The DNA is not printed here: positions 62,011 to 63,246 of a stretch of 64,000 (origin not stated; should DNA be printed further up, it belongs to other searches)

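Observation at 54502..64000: Two distinct DegT-fold 3-dehydrases (Lys→His) in one glycan locus imply 3,6-dideoxyhexose biosynthesis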

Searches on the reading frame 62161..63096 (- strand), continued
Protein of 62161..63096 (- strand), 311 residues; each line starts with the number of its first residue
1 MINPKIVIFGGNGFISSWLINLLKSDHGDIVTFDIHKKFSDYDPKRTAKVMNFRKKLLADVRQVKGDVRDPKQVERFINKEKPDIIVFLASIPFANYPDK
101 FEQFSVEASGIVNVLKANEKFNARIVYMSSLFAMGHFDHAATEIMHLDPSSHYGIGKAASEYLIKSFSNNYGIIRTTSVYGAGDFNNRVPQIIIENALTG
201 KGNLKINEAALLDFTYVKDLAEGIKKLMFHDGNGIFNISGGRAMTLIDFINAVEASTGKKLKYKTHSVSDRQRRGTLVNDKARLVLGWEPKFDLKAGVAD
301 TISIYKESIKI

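Call 20: search_protein_families(library=ncbifam, proteins=[L003:5126-6049:+, L003:6027-6857:+, L003:6857-7780:+, L003:7824-8747:+, L003:8793-10004:+, L003:2309-3826:-], max_evalue=0.000001)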
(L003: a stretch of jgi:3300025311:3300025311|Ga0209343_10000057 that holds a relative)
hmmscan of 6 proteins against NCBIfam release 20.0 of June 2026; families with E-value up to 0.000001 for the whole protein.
L003:5126-6049:+ (307 aa): 19 families
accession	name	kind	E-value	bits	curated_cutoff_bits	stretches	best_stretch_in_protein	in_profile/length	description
TIGR01181.1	dTDP_gluc_dehyt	equivalog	5.8e-31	107.8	365.1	1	1-305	3-316/321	dTDP-glucose 4,6-dehydratase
TIGR02197.1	heptose_epim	equivalog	2.3e-25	89.4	274.6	1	1-302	2-315/316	ADP-glyceromanno-heptose 6-epimerase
TIGR04180.1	EDH_00030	hypoth_equivalog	6.5e-25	87.8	475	1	1-288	2-297/297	NAD-dependent 4,6-dehydratase LegB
TIGR01179.1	galE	equivalog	1e-19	70.6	262.3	1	1-172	3-179/332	UDP-glucose 4-epimerase GalE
NF052578.1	StrlDmthSdmBMthl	equivalog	2.2e-17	63.8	600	1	1-249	4-246/328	sterol demethylase protein SdmB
NF043036.1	ErythonDh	equivalog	2.7e-17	63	325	1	1-192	4-206/321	D-erythronate dehydrogenase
TIGR03466.1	HpnA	hypoth_equivalog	3.9e-17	62.1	367.65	1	1-226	4-225/327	hopanoid-associated sugar epimerase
NF007490.0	PRK10084.1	subfamily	1.6e-15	56.9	649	1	129-305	157-339/361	dTDP-glucose 4,6-dehydratase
NF007582.0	PRK10217.1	equivalog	2.4e-14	53.2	698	1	1-230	5-252/355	dTDP-glucose 4,6-dehydratase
NF011728.1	PRK15181.1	equivalog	3.8e-14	52.5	760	1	45-303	72-340/348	Vi polysaccharide biosynthesis UDP-N-acetylglucosaminuronic acid C-4 epimerase TviC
TIGR02622.1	CDP_4_6_dhtase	equivalog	5.9e-14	52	278.45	1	1-302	8-332/352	CDP-glucose 4,6-dehydratase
NF008360.0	PRK11150.1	equivalog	1.2e-11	44.4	452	1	1-303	3-309/310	ADP-glyceromanno-heptose 6-epimerase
NF047922.1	GDPFucSynFcl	equivalog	1.4e-10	41.2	500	1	201-305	206-306/308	GDP-L-fucose synthase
TIGR01472.1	gmd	equivalog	4.5e-10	39.3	415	1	1-149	4-165/342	GDP-mannose 4,6-dehydratase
NF042423.1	oxyalk_red_Shew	equivalog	7.6e-10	38.4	580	1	1-219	12-222/331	2-alkyl-3-oxoalkanoate reductase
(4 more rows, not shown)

L003:6027-6857:+ (276 aa): 7 families
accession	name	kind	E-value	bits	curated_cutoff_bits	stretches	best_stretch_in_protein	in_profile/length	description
NF004559.0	PRK05899.2-5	equivalog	1.4e-78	264.7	488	1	5-275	10-279/627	transketolase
NF004556.0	PRK05899.2-2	equivalog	6.9e-69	232.7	575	1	4-275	8-276/639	transketolase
TIGR00232.1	tktlase_bact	equivalog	9.5e-47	159.7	682.25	1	25-271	12-269/654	transketolase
NF004558.0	PRK05899.2-4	equivalog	1.3e-43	149.3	788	1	11-255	8-251/651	transketolase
TIGR00204.1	dxs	equivalog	5.6e-09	35.1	465.95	0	19-184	24-172/616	1-deoxy-D-xylulose-5-phosphate synthase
TIGR00759.1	aceE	equivalog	2.2e-08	32.6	859.9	0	59-192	123-266/885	pyruvate dehydrogenase (acetyl-transferring), homodimeric type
TIGR03186.1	AKGDH_not_PDH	exception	2.3e-07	29.5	1408.3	0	34-191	102-265/889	alpha-ketoglutarate dehydrogenase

L003:6857-7780:+ (307 aa): 9 families
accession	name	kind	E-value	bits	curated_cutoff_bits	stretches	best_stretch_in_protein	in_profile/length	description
NF004559.0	PRK05899.2-5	equivalog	7e-59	199.6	488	1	2-305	321-625/627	transketolase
TIGR00204.1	dxs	equivalog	1.6e-49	169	465.95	1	4-304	315-615/616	1-deoxy-D-xylulose-5-phosphate synthase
NF003933.0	PRK05444.2-2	equivalog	4.4e-37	127.9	395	1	9-304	303-605/606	1-deoxy-D-xylulose-5-phosphate synthase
NF008968.0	PRK12315.1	subfamily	2.8e-30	105.2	510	1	5-304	285-581/582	1-deoxy-D-xylulose-5-phosphate synthase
NF004556.0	PRK05899.2-2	equivalog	5.7e-27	94.2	575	1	3-304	326-638/639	transketolase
NF006667.0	PRK09212.1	subfamily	1.2e-20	73.7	321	1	4-272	9-294/327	pyruvate dehydrogenase complex E1 component subunit beta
NF008854.0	PRK11892.1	equivalog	8.1e-16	57.7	454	1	171-270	329-431/464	pyruvate dehydrogenase complex E1 component subunit beta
TIGR00232.1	tktlase_bact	equivalog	1.5e-09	36.8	682.25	1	34-222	390-580/654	transketolase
NF004558.0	PRK05899.2-4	equivalog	1.1e-08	34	788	1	11-222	356-575/651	transketolase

L003:7824-8747:+ (307 aa): 0 families

L003:8793-10004:+ (403 aa): 7 families
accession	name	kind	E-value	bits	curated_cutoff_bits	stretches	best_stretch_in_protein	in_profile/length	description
NF011936.0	PRK15407.1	equivalog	8.2e-85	285.1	423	1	9-402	27-438/440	lipopolysaccharide biosynthesis protein RfbH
TIGR03588.1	PseC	equivalog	1.7e-55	188.5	423.5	1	19-341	2-322/380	UDP-4-amino-4,6-dideoxy-N-acetyl-beta-L-altrosamine transaminase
TIGR04181.1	NHT_00031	hypoth_equivalog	1e-41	143.1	420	1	28-347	10-327/359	LegC family aminotransferase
NF008687.0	PRK11706.1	equivalog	2.4e-32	112.1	375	1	19-394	2-372/375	dTDP-4-amino-4,6-dideoxygalactose transaminase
NF008658.2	PRK11658.1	equivalog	6.3e-29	100.8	631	1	25-300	11-275/379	UDP-4-amino-4-deoxy-L-arabinose aminotransferase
TIGR02379.1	ECA_wecE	subfamily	2.6e-28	98.9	434.85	1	54-396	35-375/376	dTDP-4-amino-4,6-dideoxy-D-glucose transaminase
TIGR04427.1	PLP_DesI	equivalog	8.2e-26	91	650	1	49-236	51-234/390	dTDP-4-dehydro-6-deoxyglucose aminotransferase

L003:2309-3826:- (505 aa): 14 families
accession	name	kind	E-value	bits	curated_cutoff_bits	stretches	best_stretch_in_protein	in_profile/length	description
TIGR02026.1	BchE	equivalog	2.5e-29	102.5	481.35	1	180-390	177-385/497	magnesium-protoporphyrin IX monomethyl ester anaerobic oxidative cyclase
TIGR03471.1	HpnJ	equivalog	1.1e-28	100.4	577.6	1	69-392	75-387/472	hopanoid biosynthesis associated radical SAM protein HpnJ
TIGR04479.1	bcpD_PhpK_rSAM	subfamily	8.7e-28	96.9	600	1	21-380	72-419/504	PhpK family radical SAM P-methyltransferase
NF033070.1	rSAM_AprD4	equivalog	1.1e-21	77.3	500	1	171-388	169-386/456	AprD4 family radical SAM diol-dehydratase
NF050148.1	rSAM_ApyD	equivalog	8.4e-19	67.4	750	1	190-389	190-390/645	RiPP biosynthesis radical SAM protein ApyD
TIGR04014.1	B12_SAM_MJ_0865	equivalog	1.2e-18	67.2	360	1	189-390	153-356/434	methyl-coenzyme M reductase glutamine C-methyltransferase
TIGR03975.1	rSAM_ocin_1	subfamily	1.4e-16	60.2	281.85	1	209-369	277-429/606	RiPP maturation radical SAM C-methyltransferase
TIGR04385.1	B12_rSAM_cofa1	equivalog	2.8e-15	56.5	450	1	16-366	16-360/438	B12 lower ligand biosynthesis radical SAM protein BzaD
TIGR04072.2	rSAM_ladder_B12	equivalog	1.7e-14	53.3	360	1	131-364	121-343/443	lipid biosynthesis B12-binding/radical SAM protein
NF038361.1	rSAM_Sden_1168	equivalog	1e-12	47.4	575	1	170-390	248-471/560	Sden_1168 family B12-binding radical SAM P-methyltransferase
TIGR04367.1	HpnR_B12_rSAM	equivalog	4.1e-12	45.4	650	1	122-388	106-369/490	hopanoid C-3 methylase HpnR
TIGR04013.1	B12_SAM_MJ_1487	hypoth_equivalog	6.9e-12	44.9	251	0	305-395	268-361/382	TIGR04013 family B12-binding domain/radical SAM domain-containing protein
TIGR00089.1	TIGR00089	subfamily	2.7e-08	33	251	1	200-397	143-345/429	MiaB/RimO family radical SAM methylthiotransferase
TIGR04428.1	B12_rSAM_trp_MT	equivalog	2.8e-07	29.3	500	1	198-369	217-397/558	tryptophan 2-C-methyltransferase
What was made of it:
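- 63093..64000 (-): DegT-2: the C-terminal 302 of 403 codons, cut by the window end. It is a second E1-lineage His-type 3-dehydratase candidate. Catalytic His202 is at 63699-63701. The family-invariant motif is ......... The loop is Cys-free (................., within 63537-63626). RfbH model, 285 bits for the full protein, cut-off 423 (call 20).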

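Call 26: search_solved_structures(query=window:62161-63096:-, show_alignments=2, max_evalue=1e-10)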
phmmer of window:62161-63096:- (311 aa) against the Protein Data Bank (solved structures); distinct sequences matched with E-value up to 1e-10: 9.
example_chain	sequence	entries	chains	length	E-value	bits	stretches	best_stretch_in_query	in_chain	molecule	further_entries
6bwl_A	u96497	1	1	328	2e-14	56.9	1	5-303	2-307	Pal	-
2hun_A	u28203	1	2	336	2.4e-14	56.7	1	3-306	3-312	336aa long hypothetical dTDP-glucose 4,6-dehydratase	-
4zrm_A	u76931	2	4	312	4.4e-14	55.8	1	5-309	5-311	UDP-glucose 4-epimerase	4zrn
9rl0_E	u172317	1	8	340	8e-14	55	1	5-301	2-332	CDP-tyvelose 2-epimerase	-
6bi4_A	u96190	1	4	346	1.3e-12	51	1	6-307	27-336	dTDP-glucose 4,6-dehydratase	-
3sxp_A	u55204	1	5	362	1.3e-11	47.7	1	3-302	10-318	ADP-L-glycero-D-mannoheptose-6-epimerase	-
8du1_A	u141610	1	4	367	2.1e-11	47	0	143-307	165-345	dTDP-glucose 4,6-dehydratase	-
3sc6_A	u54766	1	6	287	3.7e-11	46.2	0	67-255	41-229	dTDP-4-dehydrorhamnose reductase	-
7ys8_A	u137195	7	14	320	9.6e-11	44.8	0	7-306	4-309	UDP-glucose 4-epimerase | UDP-glucose 4-epimerase along with EC 5.1.3.2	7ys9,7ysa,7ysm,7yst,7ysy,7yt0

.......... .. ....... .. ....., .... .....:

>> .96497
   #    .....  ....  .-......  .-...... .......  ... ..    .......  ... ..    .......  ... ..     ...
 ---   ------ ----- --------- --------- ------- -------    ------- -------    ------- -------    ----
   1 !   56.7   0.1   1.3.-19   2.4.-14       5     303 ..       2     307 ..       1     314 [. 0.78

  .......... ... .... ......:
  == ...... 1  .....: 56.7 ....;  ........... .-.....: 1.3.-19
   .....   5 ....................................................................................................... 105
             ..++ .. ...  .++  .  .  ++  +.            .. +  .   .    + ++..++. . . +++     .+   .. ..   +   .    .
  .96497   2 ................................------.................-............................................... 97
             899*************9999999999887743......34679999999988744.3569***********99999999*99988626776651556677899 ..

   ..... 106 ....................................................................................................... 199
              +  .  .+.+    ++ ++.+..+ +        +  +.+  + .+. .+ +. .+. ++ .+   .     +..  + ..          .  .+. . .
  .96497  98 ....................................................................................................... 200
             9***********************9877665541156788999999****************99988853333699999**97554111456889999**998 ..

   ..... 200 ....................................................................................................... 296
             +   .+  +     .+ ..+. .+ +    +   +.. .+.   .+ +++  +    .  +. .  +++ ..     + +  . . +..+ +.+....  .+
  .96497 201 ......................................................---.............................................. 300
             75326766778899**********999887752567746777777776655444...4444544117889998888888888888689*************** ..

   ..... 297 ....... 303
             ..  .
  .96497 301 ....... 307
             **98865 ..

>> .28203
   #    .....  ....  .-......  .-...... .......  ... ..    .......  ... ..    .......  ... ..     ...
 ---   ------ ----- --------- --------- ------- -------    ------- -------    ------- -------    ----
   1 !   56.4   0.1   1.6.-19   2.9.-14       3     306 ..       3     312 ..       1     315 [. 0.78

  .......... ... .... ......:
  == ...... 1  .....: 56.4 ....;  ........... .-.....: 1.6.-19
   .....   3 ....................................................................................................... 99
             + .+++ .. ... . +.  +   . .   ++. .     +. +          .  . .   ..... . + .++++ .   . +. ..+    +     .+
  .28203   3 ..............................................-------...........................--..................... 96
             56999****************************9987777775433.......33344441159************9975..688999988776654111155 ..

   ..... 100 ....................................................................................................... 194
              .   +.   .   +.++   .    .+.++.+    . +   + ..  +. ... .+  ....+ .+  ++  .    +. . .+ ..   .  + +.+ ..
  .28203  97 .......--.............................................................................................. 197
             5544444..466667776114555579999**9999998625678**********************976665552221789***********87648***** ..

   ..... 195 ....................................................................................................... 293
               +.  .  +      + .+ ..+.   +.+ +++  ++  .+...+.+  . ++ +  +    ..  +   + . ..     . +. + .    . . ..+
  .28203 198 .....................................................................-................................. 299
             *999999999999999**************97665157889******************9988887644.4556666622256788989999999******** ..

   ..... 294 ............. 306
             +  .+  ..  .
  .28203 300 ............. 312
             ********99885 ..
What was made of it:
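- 62161..63096 (-): SDR-B: a 311-aa extended SDR with YGIGK and MSSLF and no Asp/Glu dehydratase pair. It is translationally coupled to DegT-2 by a 4-nt overlap. It is a probable ketoreductase or epimerase, not a 4,6-dehydratase. Weak, roughly equal PDB hits of 55-57 bits to Pal, a dTDP-glucose dehydratase homologue, GalE and CDP-tyvelose 2-epimerase (call 26).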

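Call 29: find_related_loci(query=L002:169-1221:+, collection=genome_contigs, flank=10000)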
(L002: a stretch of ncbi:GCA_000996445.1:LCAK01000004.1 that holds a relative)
Query L002:169-1221:+ (350 aa) in genome_contigs; peptide patterns used: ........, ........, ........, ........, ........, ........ (x = any residue, [..] = any of these).
95 stretches matched a pattern; 7 encode a relative of the query (tblastn E <= 1e-3); 7 distinct loci.
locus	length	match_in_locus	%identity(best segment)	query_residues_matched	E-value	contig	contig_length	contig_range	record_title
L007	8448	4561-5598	54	2-349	6e-120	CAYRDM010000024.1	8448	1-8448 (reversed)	MAG TPA_asm: uncultured Candidatus Saccharibacteria bacterium isolate SRP193066_co2_445 genome assembly, contig: NODE_43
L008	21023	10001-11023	44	1-343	9e-99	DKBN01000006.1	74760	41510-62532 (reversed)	MAG TPA_asm: Patescibacteria group bacterium UBA6899 UBA6899_contig_863, whole genome shotgun sequence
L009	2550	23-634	44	144-348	1e-53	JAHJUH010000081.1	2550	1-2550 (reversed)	MAG: Patescibacteria group bacterium isolate OS_PC_MetaG.mb.97 OS_PC_MetaG.mb.97_k141_333527, whole genome shotgun seque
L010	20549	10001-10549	31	152-348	1e-13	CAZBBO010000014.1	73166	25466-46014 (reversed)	MAG TPA_asm: uncultured Ferruginibacter sp. isolate binchicken_co235_16 genome assembly, contig: NODE_840_length_73166_c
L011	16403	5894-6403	24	172-331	9e-9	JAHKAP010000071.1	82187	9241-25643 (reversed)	MAG: Candidatus Omnitrophota bacterium isolate Undefined_mixed_planktonic.mb.47 Undefined_mixed_pl.mb.47_k141_1262768, w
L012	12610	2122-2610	29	150-314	3e-6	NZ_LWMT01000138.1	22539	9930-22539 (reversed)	Methanobrevibacter filiformis strain DSM 11501 MBFIL_contig000138, whole genome shotgun sequence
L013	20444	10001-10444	22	173-329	3e-5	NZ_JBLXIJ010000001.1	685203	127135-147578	MAG: Halpernia sp. isolate ET15-04 T15maxbin_out.019RE.5K@1, whole genome shotgun sequence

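Call 30: find_related_loci(query=L003:57-1109:+, collection=metagenome_contigs, flank=10000)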
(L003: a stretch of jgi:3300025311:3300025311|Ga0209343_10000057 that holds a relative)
Query L003:57-1109:+ (350 aa) in metagenome_contigs; peptide patterns used: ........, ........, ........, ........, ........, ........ (x = any residue, [..] = any of these).
224 stretches matched a pattern; 11 encode a relative of the query (tblastn E <= 1e-3); 11 distinct loci.
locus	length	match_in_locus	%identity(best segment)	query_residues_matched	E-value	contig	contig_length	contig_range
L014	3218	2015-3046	50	1-346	2e-106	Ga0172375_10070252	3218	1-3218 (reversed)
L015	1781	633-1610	47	1-338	6e-97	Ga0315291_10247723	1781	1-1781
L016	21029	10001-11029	38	1-349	9e-79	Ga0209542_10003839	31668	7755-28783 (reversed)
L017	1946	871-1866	38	1-338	2e-68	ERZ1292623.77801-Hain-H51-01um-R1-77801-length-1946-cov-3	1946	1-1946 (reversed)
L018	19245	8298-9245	30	2-338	2e-37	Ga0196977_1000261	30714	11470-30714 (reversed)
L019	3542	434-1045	27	121-331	4e-11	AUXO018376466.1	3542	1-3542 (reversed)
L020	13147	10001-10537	28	149-332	1e-10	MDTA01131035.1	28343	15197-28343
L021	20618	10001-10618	28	140-345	4e-10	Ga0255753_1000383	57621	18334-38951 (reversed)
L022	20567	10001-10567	28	140-332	5e-9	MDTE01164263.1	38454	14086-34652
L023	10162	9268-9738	30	148-315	1e-7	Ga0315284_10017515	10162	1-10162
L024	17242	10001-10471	26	159-316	4e-9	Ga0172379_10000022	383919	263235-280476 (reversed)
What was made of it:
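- Tried and rejected: I used a GT4 protein from L002/L003 as the query against genome_contigs and metagenome_contigs (calls 29, 30).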

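Call 59: search_protein_families(library=pfam, proteins=[L003:7824-8747:+], max_evalue=0.1)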
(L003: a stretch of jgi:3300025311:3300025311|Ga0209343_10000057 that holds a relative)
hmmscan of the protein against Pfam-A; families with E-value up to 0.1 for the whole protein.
L003:7824-8747:+ (307 aa): 0 families
